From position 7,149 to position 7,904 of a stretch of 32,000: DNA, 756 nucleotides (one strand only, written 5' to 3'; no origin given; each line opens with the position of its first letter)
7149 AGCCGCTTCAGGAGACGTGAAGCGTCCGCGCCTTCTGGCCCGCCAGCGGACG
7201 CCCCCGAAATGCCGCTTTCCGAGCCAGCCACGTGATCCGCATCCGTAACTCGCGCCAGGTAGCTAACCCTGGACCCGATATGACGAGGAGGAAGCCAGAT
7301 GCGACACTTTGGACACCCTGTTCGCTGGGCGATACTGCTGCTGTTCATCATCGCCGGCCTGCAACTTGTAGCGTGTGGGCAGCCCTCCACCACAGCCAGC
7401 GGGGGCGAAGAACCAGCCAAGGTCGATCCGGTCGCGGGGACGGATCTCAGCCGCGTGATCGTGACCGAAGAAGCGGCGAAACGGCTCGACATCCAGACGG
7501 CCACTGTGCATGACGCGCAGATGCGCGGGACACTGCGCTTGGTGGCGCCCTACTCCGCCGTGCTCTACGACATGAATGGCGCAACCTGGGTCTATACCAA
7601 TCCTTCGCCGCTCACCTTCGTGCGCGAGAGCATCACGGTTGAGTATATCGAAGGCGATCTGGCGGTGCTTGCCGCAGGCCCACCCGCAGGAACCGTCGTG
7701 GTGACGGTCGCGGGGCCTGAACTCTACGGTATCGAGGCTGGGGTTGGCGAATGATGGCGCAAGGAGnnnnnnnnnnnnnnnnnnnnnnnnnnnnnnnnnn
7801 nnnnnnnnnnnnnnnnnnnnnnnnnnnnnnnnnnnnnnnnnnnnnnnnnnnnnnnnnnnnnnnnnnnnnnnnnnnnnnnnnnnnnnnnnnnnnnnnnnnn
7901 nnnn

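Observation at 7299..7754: Lipoprotein between two RND pumps looks like a membrane-fusion protein reduced to its membrane-proximal domain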

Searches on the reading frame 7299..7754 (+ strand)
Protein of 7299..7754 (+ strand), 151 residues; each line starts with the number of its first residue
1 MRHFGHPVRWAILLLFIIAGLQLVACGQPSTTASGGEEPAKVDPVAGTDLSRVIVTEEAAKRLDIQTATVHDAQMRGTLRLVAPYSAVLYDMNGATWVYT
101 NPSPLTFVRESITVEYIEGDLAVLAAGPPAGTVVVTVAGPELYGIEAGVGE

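Call 4: search_protein_families(library=pfam, proteins=[window:7299-7754:+], max_evalue=1)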
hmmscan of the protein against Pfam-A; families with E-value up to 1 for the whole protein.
window:7299-7754:+ (151 aa): 0 families

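Call 6: find_homologous_proteins(query=window:7299-7751:+, max_evalue=0.001)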
Query window:7299-7751:+ (151 aa): 255 proteins with E <= 0.001 among 563 candidates; the best 120 are listed.
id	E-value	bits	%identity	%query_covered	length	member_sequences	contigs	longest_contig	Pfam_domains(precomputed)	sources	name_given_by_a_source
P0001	8.1e-93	326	100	100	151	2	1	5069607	-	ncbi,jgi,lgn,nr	ncbi:MAG: hypothetical protein OJF49_002801 [Ktedonobacterales bacterium]|jgi:hypothetical protein|n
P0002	2.8e-56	208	64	97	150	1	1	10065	-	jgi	jgi:hypothetical protein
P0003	4.7e-53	197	63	100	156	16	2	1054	-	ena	-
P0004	4.9e-53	197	63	100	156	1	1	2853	-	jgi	jgi:hypothetical protein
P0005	6.2e-53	197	65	95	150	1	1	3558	-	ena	-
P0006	8.7e-53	196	66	100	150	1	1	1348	-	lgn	-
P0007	4.2e-52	194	65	93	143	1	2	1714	-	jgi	jgi:hypothetical protein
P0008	2.3e-50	189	61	95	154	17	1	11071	-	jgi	jgi:hypothetical protein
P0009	5.2e-50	187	60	93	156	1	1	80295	-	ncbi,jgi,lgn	jgi:hypothetical protein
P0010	1.2e-49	186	63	98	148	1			-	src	-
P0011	3.5e-49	185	61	96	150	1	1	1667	-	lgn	-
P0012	1.0e-48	183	63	97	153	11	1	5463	-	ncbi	-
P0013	2.8e-48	182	57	95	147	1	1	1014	-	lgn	-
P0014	4.7e-48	181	63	97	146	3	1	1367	-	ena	-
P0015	5.0e-48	181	63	97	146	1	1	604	-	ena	-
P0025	7.7e-46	174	60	95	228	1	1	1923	-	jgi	jgi:hypothetical protein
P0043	2.2e-41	159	59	49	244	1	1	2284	-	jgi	jgi:membrane fusion protein, multidrug efflux system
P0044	2.4e-41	159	65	50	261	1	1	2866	-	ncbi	-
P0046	1.3e-40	157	67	48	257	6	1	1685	-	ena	-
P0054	4.7e-39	152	59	84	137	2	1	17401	-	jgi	-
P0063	3.6e-38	149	69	48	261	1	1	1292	-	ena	-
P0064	4.8e-38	149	51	68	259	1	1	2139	-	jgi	jgi:hypothetical protein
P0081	3.4e-36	143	65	50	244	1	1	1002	-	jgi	jgi:multidrug efflux system membrane fusion protein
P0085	8.7e-36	141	66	50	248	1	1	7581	-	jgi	-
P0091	1.7e-35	140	51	95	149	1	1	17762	-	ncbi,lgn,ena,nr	ncbi:MAG TPA: hypothetical protein VJY35_01920 [Candidatus Eisenbacteria bacterium]|nr:hypothetical 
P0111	2.2e-34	137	51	93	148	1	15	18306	-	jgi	jgi:hypothetical protein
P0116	5.1e-34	135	65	48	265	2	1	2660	-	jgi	-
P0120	8.3e-34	135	60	48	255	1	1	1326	-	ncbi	-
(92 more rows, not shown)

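Call 7: search_protein_families(library=ncbifam, proteins=[window:7299-7754:+], max_evalue=1)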
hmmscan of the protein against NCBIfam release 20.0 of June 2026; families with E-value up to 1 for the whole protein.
window:7299-7754:+ (151 aa): 2 families
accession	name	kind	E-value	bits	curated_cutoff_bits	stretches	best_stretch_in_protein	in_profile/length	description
NF058595.1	invert_tail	domain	0.11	12.8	37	0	9-33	55-79/113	lipo-invert putative C-terminal anchoring domain-containing protein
NF047847.2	SS_mature_LptM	equivalog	0.17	12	27.7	1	10-28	4-22/31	LPS translocon maturation chaperone LptM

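Call 10: search_protein_families(library=pfam, proteins=[P0043, P0044, P0046, P0063, P0081, P0085, P0025, P0064, P0116, P0120], max_evalue=1)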
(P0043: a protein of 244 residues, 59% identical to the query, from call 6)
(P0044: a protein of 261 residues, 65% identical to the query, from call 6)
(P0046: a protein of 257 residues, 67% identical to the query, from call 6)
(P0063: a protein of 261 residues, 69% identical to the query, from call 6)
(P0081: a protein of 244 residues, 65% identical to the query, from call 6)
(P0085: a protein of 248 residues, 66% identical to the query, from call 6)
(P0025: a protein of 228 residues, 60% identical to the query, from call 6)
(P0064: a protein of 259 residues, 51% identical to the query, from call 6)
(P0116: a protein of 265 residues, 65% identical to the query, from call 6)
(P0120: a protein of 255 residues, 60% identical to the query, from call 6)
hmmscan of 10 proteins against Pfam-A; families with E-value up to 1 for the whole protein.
P0043 (244 aa): 1 family
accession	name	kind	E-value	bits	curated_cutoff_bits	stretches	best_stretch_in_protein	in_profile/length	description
PF01654.22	Cyt_bd_oxida_I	-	0.26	10.3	26.2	1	4-44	211-251/418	Cytochrome bd terminal oxidase subunit I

P0044 (261 aa): 1 family
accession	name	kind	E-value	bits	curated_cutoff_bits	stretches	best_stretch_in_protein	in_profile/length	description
PF16576.10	HlyD_D23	-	0.013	15.2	30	1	76-121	124-166/214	Barrel-sandwich domain of CusB or HlyD membrane-fusion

P0046 (257 aa): 0 families

P0063 (261 aa): 0 families

P0081 (244 aa): 2 families
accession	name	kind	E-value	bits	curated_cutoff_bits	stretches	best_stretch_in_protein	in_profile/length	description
PF19850.4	DUF6325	-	0.034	14.7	23.4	1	28-92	12-74/141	Family of unknown function (DUF6325)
PF23826.1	DUF7196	-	0.48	11.1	27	0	161-176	46-61/68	Domain of unknown function (DUF7196)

P0085 (248 aa): 2 families
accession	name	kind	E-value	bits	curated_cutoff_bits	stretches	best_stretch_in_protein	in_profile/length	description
PF24593.1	DUF7617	-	0.059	13.8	27.4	1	14-70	12-66/128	Domain of unknown function (DUF7617)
PF18614.7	RNase_II_C_S1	-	0.066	13.5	26.6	1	141-166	20-44/59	RNase II-type exonuclease C-terminal S1 domain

P0025 (228 aa): 1 family
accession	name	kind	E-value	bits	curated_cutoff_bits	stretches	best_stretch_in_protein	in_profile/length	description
PF00873.25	ACR_tran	-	0.00094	17.4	28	1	1-27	994-1020/1021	AcrB/AcrD/AcrF family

P0064 (259 aa): 0 families

P0116 (265 aa): 0 families

P0120 (255 aa): 3 families
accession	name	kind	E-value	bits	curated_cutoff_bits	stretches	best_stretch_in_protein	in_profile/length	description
PF13437.12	HlyD_3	-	0.021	16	22.2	0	70-121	9-59/106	HlyD family secretion protein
PF22186.1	HI1480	-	0.062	13.9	24.5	1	66-105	95-134/144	Hypothetical protein HI1480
PF13627.12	LptM_cons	-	0.083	13.2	27.3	1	10-25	2-17/23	LPS-assembly lipoprotein LptM, conserved region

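Call 15: search_solved_structures(query=A1, max_evalue=10, show_alignments=3)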
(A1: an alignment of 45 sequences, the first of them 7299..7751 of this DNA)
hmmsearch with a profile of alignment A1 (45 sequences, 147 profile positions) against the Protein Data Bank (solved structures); distinct sequences matched with E-value up to 10: 6.
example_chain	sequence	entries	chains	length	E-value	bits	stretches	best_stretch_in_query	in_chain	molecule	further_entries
8pjx_A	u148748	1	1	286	0.0016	21.7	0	86-101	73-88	SAKe6FR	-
6vej_P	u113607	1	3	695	0.022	18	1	66-138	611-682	Probable Resistance-Nodulation-Cell Division (RND) efflux membrane fusion protein,Probable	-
4l8j_A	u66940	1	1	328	0.08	16.2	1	75-138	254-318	Putative efflux transporter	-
6all_A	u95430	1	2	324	0.22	14.7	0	85-103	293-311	Fe(3+)-citrate-binding protein yfmC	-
2edp_A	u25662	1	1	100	1.8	11.7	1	90-144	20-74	Shroom family member 4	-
9leg_D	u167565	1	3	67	2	11.6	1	8-44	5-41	Lipoprotein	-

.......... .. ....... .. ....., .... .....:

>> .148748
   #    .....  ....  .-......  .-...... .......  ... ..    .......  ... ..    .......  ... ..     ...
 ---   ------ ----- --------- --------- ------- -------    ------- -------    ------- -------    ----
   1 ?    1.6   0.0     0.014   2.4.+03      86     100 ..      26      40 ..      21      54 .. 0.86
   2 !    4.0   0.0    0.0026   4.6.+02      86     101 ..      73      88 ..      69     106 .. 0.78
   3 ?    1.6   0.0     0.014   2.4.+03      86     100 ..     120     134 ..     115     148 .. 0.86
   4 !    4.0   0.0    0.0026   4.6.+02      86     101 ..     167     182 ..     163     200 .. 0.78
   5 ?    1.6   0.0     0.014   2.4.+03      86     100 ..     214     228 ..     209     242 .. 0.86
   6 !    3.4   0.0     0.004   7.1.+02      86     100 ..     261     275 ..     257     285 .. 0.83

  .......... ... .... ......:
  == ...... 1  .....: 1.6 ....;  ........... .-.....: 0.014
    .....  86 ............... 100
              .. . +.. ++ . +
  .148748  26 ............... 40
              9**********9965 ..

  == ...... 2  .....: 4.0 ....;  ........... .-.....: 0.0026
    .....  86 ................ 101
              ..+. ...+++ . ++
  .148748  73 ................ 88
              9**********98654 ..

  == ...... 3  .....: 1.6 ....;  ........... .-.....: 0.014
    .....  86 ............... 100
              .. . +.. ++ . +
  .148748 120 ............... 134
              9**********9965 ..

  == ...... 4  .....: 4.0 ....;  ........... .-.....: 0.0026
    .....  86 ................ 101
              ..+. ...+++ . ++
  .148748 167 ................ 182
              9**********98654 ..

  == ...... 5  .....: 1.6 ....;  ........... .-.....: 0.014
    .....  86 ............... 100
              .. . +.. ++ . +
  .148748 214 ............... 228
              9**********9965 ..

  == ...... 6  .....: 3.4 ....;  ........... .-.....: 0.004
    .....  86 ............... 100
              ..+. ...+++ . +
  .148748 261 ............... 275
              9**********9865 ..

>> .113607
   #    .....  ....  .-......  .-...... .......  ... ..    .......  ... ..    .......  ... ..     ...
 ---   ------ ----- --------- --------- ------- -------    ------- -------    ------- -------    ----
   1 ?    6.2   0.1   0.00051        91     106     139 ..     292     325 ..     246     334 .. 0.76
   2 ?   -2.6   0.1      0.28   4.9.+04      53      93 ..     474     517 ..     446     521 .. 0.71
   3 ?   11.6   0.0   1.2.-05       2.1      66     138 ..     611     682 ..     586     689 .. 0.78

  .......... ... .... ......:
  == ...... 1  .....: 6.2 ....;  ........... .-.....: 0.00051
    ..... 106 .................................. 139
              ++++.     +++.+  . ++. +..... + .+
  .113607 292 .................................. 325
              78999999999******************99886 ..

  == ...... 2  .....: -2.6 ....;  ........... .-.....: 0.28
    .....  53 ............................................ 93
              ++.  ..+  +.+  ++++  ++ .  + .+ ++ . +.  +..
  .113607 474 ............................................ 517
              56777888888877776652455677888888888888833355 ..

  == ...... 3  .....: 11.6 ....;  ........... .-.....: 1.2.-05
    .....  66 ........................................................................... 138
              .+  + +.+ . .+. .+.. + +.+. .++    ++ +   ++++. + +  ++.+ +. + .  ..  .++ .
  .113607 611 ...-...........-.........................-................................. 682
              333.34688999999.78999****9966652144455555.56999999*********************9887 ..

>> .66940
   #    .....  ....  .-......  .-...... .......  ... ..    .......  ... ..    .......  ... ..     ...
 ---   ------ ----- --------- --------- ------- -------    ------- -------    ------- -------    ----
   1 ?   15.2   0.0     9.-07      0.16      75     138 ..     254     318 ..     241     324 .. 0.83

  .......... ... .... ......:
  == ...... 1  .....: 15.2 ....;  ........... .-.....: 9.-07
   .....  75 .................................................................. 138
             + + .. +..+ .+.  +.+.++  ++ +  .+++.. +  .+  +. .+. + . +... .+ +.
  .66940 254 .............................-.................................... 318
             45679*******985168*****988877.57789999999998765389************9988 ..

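Call 16: find_encoding_contigs(protein=P0009, flank=10000, max_places=2)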
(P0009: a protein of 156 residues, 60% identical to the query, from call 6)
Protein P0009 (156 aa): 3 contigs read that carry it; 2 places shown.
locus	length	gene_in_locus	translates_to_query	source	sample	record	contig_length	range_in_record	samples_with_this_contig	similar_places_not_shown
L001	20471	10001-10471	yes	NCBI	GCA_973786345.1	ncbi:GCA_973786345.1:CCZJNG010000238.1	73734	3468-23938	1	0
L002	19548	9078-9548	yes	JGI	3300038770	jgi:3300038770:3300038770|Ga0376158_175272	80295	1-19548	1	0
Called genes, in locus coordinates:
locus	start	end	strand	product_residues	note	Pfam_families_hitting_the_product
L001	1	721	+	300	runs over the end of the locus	PF02673:BacA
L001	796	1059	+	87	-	-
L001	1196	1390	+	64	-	-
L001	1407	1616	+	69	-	-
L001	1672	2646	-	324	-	PF00551:Formyl_trans_N, PF02911:Formyl_trans_C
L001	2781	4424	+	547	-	PF01564:Spermine_synth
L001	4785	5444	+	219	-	PF00072:Response_reg, PF00196:GerE, PF08281:Sigma70_r4_2 (faint)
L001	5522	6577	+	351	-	PF13493:DUF4118, PF07730:HisKA_3, PF13581:HATPase_c_2 (weak), PF02518:HATPase_c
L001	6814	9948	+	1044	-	PF00873:ACR_tran, PF02355:SecD_SecF_C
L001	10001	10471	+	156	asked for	-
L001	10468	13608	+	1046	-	PF00873:ACR_tran, PF02355:SecD_SecF_C (faint)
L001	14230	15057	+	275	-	PF00561:Abhydrolase_1 (faint), PF02230:Abhydrolase_2 (faint)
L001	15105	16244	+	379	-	PF13469:Sulfotransfer_3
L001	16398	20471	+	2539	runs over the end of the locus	PF00109:ketoacyl-synt, PF02801:Ketoacyl-synt_C, PF16197:KAsynt_C_assoc, PF22336:RhiE-like_linker, PF22621:CurL-like_PKS_C, PF00698:Acyl_transf_1, PF21089:PKS_DH_N, PF14765:PS-DH, +15 more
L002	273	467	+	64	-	-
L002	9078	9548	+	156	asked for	-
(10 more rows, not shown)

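Call 17: find_encoding_contigs(protein=P0091, flank=10000, max_places=2)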
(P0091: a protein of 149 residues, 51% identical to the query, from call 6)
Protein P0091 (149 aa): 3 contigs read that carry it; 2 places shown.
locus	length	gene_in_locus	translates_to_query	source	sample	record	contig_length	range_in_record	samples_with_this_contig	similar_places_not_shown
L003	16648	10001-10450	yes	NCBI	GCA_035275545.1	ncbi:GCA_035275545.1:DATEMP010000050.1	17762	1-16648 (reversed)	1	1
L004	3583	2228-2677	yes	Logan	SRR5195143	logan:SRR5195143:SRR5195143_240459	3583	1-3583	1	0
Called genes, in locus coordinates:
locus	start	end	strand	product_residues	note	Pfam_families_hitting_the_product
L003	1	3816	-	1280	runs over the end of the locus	PF05048:NosD, PF13229:Beta_helix, PF18911:PKD_4 (faint), PF00801:PKD (faint), PF22352:K319L-like_PKD (weak), PF18981:InlK_D3 (faint), PF22352:K319L-like_PKD, PF18962:Por_Secre_tail (weak), +1 more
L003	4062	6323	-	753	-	PF19313:DUF5916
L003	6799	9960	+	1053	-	PF00873:ACR_tran, PF03176:MMPL (faint), PF02355:SecD_SecF_C (weak)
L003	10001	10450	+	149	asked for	-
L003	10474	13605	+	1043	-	PF00873:ACR_tran, PF02355:SecD_SecF_C (faint)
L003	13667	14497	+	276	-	-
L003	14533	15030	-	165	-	PF03703:bPH_2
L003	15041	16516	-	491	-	PF00324:AA_permease, PF13520:AA_permease_2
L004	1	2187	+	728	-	?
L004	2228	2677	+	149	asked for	-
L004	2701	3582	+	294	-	?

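Call 18: find_encoding_contigs(protein=P0085, flank=10000, max_places=2)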
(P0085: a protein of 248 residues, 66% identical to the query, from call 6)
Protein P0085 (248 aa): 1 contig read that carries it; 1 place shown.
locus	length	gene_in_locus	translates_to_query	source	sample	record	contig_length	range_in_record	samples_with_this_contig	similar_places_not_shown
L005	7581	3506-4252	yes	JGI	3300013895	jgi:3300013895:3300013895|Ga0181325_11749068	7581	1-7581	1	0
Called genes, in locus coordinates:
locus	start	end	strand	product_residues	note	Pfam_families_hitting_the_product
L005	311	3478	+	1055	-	PF00873:ACR_tran, PF02355:SecD_SecF_C (weak), PF03176:MMPL (weak), PF02355:SecD_SecF_C (weak)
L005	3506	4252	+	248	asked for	-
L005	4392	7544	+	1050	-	PF00873:ACR_tran, PF02355:SecD_SecF_C (faint)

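Call 20: find_encoding_contigs(protein=P0111, flank=10000, max_places=2)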
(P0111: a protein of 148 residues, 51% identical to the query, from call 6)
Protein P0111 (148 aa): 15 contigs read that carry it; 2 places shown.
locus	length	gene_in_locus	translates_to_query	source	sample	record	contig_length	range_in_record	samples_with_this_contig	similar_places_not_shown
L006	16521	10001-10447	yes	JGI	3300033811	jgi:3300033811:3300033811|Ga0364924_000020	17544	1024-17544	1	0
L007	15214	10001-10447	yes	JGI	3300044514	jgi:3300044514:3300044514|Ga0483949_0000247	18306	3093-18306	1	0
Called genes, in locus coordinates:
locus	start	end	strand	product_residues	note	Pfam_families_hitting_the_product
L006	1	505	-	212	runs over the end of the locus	PF00072:Response_reg, PF00196:GerE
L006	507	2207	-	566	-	PF07730:HisKA_3, PF13581:HATPase_c_2 (weak), PF02518:HATPase_c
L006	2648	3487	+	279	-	-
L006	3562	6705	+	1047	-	PF00873:ACR_tran, PF02355:SecD_SecF_C (faint)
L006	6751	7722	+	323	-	PF00005:ABC_tran, PF13304:AAA_21 (weak)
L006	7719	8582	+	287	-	PF01061:ABC2_membrane (weak), PF12679:ABC2_membrane_2, PF12730:ABC2_membrane_4 (weak), PF12698:ABC2_membrane_3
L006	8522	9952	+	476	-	PF01061:ABC2_membrane (faint), PF12679:ABC2_membrane_2, PF12730:ABC2_membrane_4 (weak), PF12698:ABC2_membrane_3 (weak), PF13346:ABC2_membrane_5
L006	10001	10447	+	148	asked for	-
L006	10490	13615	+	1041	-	PF00873:ACR_tran, PF02355:SecD_SecF_C (faint), PF03176:MMPL (weak)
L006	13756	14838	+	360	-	PF16930:Porin_5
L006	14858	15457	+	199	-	-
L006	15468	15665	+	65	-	-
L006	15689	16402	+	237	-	-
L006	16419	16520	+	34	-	?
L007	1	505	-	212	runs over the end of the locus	PF00072:Response_reg, PF00196:GerE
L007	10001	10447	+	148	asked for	-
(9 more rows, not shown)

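Call 21: find_encoding_contigs(protein=P0054, flank=10000, max_places=1)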
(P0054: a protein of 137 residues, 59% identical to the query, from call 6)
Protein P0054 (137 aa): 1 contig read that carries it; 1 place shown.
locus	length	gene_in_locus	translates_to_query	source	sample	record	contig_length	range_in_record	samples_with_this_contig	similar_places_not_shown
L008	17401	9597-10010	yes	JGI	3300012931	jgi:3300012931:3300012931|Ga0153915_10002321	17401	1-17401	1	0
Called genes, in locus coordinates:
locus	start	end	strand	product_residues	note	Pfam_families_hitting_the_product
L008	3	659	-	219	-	?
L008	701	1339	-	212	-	PF00072:Response_reg, PF00196:GerE, PF08281:Sigma70_r4_2 (weak)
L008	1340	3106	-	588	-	PF07730:HisKA_3, PF13581:HATPase_c_2, PF02518:HATPase_c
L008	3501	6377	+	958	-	PF19313:DUF5916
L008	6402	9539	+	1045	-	PF00873:ACR_tran, PF02355:SecD_SecF_C (faint)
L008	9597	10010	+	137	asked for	-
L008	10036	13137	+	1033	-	PF00873:ACR_tran, PF02355:SecD_SecF_C (faint)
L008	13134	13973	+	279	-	-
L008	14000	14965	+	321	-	PF00005:ABC_tran, PF13304:AAA_21 (faint)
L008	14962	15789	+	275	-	PF01061:ABC2_membrane, PF12679:ABC2_membrane_2, PF12698:ABC2_membrane_3 (weak)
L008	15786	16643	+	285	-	PF12679:ABC2_membrane_2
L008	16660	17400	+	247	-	?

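Call 23: predict_structure(alignment_id=A1)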
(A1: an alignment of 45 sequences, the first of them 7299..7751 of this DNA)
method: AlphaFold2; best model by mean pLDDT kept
length: 151 residues; sequences in the alignment: 45
mean_pLDDT: 86.4   pTM: 0.71
mean pLDDT of the five models: 86.4, 86.4, 85.5, 85.0, 83.9
residues with pLDDT >= 90: 109; 70-90: 9; 50-70: 21; < 50: 12
segments of 3 or more residues with pLDDT < 50: 27-34
pLDDT, mean of each block of 10 residues (from residue 1): 52 68 54 65 94 96 97 97 98 96 97 98 98 98 89 53
secondary structure, 60 per line:
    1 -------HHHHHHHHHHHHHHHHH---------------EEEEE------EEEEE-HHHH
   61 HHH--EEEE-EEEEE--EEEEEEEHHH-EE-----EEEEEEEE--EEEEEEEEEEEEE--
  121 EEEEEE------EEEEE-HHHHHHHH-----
elements in order: H8-24 E40-44 E51-55 H57-63 E66-69 E71-75 E78-84 E96-103 E106-118 E121-126 E133-137 H139-146
